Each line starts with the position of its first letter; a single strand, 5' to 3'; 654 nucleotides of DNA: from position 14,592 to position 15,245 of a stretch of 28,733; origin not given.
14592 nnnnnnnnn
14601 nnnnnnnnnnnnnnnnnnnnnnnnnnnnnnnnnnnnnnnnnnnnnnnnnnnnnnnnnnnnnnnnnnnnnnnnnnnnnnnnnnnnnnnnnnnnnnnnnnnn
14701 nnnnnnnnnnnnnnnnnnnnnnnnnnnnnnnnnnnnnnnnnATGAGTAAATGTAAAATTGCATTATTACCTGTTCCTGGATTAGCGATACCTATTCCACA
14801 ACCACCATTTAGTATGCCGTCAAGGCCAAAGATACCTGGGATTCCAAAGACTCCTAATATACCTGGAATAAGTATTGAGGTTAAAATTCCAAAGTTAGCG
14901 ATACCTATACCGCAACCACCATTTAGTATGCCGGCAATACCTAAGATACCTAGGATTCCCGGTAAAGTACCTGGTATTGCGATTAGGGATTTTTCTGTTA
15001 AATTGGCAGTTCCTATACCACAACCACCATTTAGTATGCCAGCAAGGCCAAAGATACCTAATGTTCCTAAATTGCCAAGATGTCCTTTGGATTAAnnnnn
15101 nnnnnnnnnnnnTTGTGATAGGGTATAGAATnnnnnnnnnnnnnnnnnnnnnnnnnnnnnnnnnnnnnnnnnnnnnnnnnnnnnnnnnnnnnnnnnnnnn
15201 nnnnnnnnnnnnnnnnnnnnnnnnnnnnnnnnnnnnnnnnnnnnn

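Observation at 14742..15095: Non-canonical proline-rich three-fold repeat protein where a PAAR spike tip is expected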

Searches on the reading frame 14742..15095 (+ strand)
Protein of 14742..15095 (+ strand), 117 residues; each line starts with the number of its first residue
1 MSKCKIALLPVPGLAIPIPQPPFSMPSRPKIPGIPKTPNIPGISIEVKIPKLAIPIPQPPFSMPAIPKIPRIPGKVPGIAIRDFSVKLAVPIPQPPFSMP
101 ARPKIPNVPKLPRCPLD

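Call 6: search_protein_families(library=pfam, proteins=[window:14742-15095:+], max_evalue=1)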
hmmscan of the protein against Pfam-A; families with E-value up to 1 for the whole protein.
window:14742-15095:+ (117 aa): 0 families

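Call 7: search_protein_families(library=phrogs, proteins=[window:14742-15095:+], max_evalue=0.1)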
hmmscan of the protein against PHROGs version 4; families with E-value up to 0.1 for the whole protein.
window:14742-15095:+ (117 aa): 0 families

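Call 11: search_dna_similar(query=window:14742-15095:+, collection=phages, mode=protein, max_evalue=10)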
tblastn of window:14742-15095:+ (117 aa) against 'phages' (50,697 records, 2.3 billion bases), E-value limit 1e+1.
No match.

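Call 13: find_homologous_proteins(query=window:14742-15095:+, max_evalue=0.01)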
Query window:14742-15095:+ (117 aa): 2 proteins with E <= 0.01 among 921 candidates.
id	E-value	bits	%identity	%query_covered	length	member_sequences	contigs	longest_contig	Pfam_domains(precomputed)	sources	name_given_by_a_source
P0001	2.2e-38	149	65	100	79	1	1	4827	-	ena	-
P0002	4.3e-18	83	50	100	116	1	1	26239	-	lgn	-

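Call 15: find_encoding_contigs(protein=P0002, flank=10000)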
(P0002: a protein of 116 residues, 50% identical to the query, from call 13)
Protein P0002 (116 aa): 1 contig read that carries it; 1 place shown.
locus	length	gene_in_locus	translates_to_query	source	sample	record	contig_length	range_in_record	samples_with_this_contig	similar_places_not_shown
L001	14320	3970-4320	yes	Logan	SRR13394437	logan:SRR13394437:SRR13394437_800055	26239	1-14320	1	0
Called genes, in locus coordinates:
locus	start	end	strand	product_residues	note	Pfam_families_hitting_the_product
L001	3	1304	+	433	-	?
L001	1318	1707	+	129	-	-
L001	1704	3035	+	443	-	-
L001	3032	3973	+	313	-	PF04717:Phage_base_V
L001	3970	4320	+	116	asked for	-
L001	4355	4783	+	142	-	PF04965:GPW_gp25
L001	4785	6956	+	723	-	-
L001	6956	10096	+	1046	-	-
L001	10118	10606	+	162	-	-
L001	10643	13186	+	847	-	-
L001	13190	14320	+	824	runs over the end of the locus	-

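Call 16: find_encoding_contigs(protein=P0001, flank=10000)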
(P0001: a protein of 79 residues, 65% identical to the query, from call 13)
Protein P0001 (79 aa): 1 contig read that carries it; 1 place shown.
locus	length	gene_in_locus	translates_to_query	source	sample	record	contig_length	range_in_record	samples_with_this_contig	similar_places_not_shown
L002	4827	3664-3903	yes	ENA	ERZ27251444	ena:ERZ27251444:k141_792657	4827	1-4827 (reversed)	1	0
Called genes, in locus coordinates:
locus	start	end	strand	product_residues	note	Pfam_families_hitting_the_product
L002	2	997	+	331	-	?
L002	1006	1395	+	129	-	-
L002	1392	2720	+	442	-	-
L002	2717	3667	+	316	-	PF04717:Phage_base_V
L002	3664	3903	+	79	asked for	-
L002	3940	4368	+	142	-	PF04965:GPW_gp25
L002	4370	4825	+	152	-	?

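Call 23: find_related_loci(query=A1, collection=viral_contigs, flank=6000)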
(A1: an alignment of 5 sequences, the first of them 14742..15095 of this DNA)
Query A1 (117 aa) in viral_contigs; peptide patterns used: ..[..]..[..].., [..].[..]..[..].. (x = any residue, [..] = any of these).
34 stretches matched a pattern; 3 encode a relative of the query (tblastn E <= 1e-3); 3 distinct loci.
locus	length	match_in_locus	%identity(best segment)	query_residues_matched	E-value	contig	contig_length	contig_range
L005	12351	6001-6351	98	1-117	5e-66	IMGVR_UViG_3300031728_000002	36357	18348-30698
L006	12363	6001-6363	50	1-117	6e-29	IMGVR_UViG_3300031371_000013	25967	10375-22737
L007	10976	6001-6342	53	1-117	2e-17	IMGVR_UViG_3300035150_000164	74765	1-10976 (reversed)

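Call 34: find_homologous_proteins(query=A3, max_evalue=0.1)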
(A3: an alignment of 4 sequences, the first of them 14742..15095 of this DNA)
Query A3 (4 sequences) (117 aa, profile of the alignment): 3 proteins with E <= 0.1 among 5240 candidates.
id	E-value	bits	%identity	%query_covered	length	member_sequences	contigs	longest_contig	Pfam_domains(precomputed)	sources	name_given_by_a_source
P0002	1.1e-40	156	50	100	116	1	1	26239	-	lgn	-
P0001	1.1e-28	117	65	100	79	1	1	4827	-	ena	-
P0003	1.0e-26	111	55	100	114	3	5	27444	-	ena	-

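Call 36: find_encoding_contigs(protein=P0003, flank=10000, max_places=6)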
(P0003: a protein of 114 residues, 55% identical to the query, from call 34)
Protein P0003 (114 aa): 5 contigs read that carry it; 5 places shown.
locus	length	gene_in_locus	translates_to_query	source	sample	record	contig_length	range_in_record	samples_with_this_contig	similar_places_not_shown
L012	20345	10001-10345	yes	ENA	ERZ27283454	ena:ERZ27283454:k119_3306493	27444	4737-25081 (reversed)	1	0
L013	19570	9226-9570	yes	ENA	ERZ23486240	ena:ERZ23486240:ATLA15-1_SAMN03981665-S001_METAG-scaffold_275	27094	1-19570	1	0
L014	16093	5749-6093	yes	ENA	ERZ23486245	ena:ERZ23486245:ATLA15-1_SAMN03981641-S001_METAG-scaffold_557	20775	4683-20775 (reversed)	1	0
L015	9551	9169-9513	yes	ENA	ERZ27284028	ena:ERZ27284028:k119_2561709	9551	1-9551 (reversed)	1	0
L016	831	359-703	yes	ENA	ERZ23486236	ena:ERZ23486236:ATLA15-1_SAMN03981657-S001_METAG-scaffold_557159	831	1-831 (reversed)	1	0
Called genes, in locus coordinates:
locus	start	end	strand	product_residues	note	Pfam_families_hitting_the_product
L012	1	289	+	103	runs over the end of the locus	-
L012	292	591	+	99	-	-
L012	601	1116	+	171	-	-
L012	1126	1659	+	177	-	-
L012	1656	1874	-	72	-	-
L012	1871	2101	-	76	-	-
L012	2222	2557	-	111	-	-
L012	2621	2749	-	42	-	-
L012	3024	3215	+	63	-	-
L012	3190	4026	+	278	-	PF12322:T4_baseplate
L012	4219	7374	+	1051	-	-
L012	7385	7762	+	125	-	-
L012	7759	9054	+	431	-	-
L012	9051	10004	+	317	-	PF04717:Phage_base_V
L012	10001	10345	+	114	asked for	-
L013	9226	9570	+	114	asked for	-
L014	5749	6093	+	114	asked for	-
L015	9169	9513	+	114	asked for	-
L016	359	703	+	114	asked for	-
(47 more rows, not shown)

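Call 56: predict_structure(alignment_id=A5)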
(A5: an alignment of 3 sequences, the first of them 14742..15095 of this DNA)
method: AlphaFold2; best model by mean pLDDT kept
length: 117 residues; sequences in the alignment: 3
mean_pLDDT: 59.2   pTM: 0.11
mean pLDDT of the five models: 59.2, 58.3, 54.3, 52.7, 50.0
residues with pLDDT >= 90: 0; 70-90: 5; 50-70: 97; < 50: 15
segments of 3 or more residues with pLDDT < 50: 77-79, 83-85
pLDDT, mean of each block of 10 residues (from residue 1): 54 61 66 54 54 64 67 51 53 64 66 55
secondary structure: DSSP gave nothing for this model
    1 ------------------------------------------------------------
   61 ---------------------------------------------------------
elements in order:

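Call 59: search_protein_representatives(alignment_id=A5)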
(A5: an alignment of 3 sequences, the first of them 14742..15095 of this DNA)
Query: 3 sequences, 116 profile positions. Proteins with E-value up to 0.001 (for the whole library): 8; up to 1e-10: 3; up to 1e-30: 2. The best 8 are listed.
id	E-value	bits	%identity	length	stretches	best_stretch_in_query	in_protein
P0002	5.5e-48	178.0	-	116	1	1-116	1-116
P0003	8.5e-46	170.9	-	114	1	1-116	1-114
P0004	7.0e-16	74.5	-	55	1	60-116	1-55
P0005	3.9e-10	56.0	-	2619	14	7-87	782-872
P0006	5.6e-08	49.0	-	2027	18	47-109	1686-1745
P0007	2.1e-07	47.2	-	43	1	1-39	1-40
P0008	2.5e-05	40.5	-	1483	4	24-85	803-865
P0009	6.4e-04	35.9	-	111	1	13-116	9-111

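Call 61: find_encoding_contigs(protein=P0009, flank=8000)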
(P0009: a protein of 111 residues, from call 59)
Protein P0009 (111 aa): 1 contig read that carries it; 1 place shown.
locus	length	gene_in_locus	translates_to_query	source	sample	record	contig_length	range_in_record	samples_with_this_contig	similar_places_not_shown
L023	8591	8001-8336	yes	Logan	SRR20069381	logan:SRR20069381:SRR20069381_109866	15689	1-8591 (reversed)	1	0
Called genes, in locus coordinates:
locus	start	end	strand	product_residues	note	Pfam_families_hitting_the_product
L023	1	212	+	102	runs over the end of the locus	-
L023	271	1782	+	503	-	-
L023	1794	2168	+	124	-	-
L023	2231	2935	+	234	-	-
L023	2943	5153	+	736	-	-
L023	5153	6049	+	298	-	PF07157:DNA_circ_N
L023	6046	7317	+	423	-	PF21683:GpP-like_1st (weak)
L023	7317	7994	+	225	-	-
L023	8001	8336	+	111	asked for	-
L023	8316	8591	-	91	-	?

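Call 62: find_encoding_contigs(protein=P0007, flank=8000)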
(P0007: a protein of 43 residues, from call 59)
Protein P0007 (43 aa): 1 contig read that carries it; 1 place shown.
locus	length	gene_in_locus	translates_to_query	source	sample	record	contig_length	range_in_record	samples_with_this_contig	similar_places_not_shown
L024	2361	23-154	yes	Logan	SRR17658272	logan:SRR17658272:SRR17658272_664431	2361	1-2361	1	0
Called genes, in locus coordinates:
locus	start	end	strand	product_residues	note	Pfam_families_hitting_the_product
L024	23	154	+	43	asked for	-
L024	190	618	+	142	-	PF04965:GPW_gp25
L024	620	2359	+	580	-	?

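Call 66: find_homologous_proteins(query=A6, max_evalue=1)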
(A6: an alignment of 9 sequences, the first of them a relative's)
Query A6 (9 sequences) (111 aa, profile of the alignment): 5 proteins with E <= 1 among 3607 candidates.
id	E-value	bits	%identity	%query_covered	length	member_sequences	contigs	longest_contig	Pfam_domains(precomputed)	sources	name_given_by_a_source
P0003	1.1e-36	143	38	87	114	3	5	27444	-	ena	-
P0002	1.7e-35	139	33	95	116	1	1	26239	-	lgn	-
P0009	1.8e-26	110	100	100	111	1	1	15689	-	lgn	-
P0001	8.6e-21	92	35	60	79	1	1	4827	-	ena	-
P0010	8.3e-2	31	33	82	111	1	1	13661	-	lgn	-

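Call 68: find_encoding_contigs(protein=P0010, flank=8000)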
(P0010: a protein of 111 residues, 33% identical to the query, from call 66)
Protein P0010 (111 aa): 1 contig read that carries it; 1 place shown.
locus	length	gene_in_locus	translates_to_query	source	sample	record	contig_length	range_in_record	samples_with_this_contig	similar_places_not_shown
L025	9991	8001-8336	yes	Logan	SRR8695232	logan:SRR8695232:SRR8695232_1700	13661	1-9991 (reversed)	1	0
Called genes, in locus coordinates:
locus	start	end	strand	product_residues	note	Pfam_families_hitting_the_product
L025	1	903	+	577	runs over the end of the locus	-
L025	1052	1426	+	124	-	-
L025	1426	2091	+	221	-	-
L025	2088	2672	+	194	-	-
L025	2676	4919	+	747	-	-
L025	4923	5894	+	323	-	PF07157:DNA_circ_N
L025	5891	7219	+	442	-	-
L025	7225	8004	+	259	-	-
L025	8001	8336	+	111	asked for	-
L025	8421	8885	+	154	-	-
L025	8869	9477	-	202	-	-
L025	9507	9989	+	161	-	?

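Call 70: search_protein_families(library=phrogs, proteins=[P0009, P0010, L023:7317-7994:+, L025:7225-8004:+, L025:8421-8885:+, L025:5891-7219:+, L023:6046-7317:+, L025:9507-9989:+], max_evalue=0.1)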
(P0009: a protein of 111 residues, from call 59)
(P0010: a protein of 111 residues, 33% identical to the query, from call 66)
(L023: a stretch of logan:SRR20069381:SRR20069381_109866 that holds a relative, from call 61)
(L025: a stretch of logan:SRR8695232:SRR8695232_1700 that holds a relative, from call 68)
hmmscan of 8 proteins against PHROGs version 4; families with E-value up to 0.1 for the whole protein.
P0009 (111 aa): 0 families

P0010 (111 aa): 0 families

L023:7317-7994:+ (225 aa): 0 families

L025:7225-8004:+ (259 aa): 0 families

L025:8421-8885:+ (154 aa): 2 families
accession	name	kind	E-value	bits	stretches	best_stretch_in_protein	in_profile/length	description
phrog_15974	-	unknown function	0.034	15.1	1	58-86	29-57/62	-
phrog_180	-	tail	0.068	13.8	1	77-137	67-127/148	baseplate wedge subunit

L025:5891-7219:+ (442 aa): 2 families
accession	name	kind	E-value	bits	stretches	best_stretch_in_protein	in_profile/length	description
phrog_177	-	tail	8.1e-23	82.1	2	185-401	209-408/623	baseplate hub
phrog_19859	-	transcription regulation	0.037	14.9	1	229-258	4-33/114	transcriptional regulator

L023:6046-7317:+ (423 aa): 3 families
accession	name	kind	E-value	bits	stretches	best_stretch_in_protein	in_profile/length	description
phrog_177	-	tail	5.8e-37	128.8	2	194-420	218-411/623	baseplate hub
phrog_11191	-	unknown function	1.4e-06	28.5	1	49-156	37-141/258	-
phrog_15015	-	unknown function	2e-05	25.6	1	49-143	32-124/127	-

L025:9507-9989:+ (161 aa): 2 families
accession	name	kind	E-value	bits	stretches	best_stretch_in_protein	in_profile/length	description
phrog_6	-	tail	0.0037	17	1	10-156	67-212/548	baseplate wedge subunit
phrog_35755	-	unknown function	0.05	14.6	1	34-78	27-71/76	-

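Call 71: search_protein_families(library=pfam, proteins=[P0009, P0010, L023:7317-7994:+, L025:7225-8004:+, L025:8421-8885:+, L025:5891-7219:+, L023:6046-7317:+, L025:9507-9989:+], max_evalue=1)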
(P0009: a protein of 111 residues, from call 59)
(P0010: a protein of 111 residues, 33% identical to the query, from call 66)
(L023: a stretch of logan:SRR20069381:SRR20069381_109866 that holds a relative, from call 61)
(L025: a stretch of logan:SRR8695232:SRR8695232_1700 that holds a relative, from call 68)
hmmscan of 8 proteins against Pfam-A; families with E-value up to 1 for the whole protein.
P0009 (111 aa): 0 families

P0010 (111 aa): 0 families

L023:7317-7994:+ (225 aa): 0 families

L025:7225-8004:+ (259 aa): 0 families

L025:8421-8885:+ (154 aa): 1 family
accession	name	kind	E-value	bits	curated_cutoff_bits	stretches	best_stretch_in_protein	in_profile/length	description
PF07409.17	GP46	-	0.0048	17.2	28.6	1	68-134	28-92/101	Phage protein GP46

L025:5891-7219:+ (442 aa): 3 families
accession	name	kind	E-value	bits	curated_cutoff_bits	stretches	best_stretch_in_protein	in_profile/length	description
PF22174.2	NMB1110-like_C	-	0.00018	21.8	27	1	336-397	3-62/69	Tail protein, C-terminal domain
PF21683.3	GpP-like_1st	-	0.072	13.5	27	1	12-107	2-85/85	Mu phage baseplate assembly protein GpP-like, N-terminal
PF22255.2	Gp44-like_2nd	-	0.085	13.3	27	1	184-224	42-82/84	Baseplate hub protein gp44-like, second domain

L023:6046-7317:+ (423 aa): 3 families
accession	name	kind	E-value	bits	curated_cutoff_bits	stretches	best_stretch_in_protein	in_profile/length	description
PF21683.3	GpP-like_1st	-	3.3e-07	30.6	27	1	31-108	11-85/85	Mu phage baseplate assembly protein GpP-like, N-terminal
PF21929.2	GpP_4th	-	0.00018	21.8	27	1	344-421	9-84/87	Mu phage baseplate assembly protein GpP, fourth domain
PF22174.2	NMB1110-like_C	-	0.00054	20.3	27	1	355-415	6-64/69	Tail protein, C-terminal domain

L025:9507-9989:+ (161 aa): 0 families

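Call 85: find_related_loci(query=A3, collection=genome_contigs, flank=8000)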
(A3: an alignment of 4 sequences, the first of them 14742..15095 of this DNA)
Query A3 (117 aa) in genome_contigs; peptide patterns used: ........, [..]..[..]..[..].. (x = any residue, [..] = any of these).
90 stretches matched a pattern; 1 encode a relative of the query (tblastn E <= 1e-3); 1 distinct loci.
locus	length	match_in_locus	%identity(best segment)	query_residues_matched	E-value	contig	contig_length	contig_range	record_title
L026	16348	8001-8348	72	1-117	4e-46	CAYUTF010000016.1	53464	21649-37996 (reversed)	MAG TPA_asm: uncultured archaeon isolate binchicken_co196_315 genome assembly, contig: NODE_602_length_53464_cov_15.9937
